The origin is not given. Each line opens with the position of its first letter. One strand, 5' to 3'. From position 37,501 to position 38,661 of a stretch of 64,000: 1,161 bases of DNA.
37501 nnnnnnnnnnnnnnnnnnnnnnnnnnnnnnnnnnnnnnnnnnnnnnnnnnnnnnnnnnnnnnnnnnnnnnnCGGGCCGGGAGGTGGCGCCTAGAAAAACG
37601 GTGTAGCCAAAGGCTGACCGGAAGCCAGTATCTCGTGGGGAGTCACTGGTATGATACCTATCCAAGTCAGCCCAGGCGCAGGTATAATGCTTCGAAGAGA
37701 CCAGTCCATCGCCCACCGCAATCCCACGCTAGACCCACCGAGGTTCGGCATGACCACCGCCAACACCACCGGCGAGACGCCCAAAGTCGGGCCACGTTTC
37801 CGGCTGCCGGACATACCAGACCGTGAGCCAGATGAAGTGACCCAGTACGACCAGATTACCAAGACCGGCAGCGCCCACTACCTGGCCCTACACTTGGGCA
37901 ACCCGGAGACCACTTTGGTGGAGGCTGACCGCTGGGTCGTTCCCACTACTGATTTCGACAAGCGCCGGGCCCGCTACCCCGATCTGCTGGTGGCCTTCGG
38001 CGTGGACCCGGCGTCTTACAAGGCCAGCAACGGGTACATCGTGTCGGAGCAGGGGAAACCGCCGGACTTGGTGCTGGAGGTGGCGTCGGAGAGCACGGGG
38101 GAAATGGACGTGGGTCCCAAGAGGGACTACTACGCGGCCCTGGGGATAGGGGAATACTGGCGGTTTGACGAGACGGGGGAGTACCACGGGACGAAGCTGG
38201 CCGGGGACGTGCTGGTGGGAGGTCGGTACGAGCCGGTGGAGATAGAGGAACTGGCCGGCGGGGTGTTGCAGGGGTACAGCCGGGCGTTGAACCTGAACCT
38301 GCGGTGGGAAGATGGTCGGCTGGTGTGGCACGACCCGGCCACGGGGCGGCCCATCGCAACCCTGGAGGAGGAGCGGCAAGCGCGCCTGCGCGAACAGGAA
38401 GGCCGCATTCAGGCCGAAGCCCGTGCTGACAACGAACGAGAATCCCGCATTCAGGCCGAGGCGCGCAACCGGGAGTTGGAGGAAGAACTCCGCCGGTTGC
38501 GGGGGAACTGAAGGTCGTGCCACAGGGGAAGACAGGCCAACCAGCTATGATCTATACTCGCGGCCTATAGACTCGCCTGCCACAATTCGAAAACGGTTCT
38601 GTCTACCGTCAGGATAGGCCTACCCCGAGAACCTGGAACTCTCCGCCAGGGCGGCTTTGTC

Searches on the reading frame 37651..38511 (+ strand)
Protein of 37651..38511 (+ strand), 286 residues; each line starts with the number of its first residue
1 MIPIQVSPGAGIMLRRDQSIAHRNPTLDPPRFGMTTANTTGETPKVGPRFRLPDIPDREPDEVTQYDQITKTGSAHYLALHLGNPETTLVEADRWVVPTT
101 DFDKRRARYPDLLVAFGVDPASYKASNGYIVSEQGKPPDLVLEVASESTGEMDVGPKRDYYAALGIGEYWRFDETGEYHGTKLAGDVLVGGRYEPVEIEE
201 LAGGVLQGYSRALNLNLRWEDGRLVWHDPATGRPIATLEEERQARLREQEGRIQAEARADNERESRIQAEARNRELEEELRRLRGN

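Call 24: search_protein_families(library=pfam, proteins=[window:37651-38511:+], max_evalue=0.001)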
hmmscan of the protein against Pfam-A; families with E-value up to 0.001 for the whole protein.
window:37651-38511:+ (286 aa): 1 family
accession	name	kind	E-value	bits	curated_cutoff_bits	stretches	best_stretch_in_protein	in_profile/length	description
PF05685.18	Uma2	-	4.9e-13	49.4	27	1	100-200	62-153/172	Putative restriction endonuclease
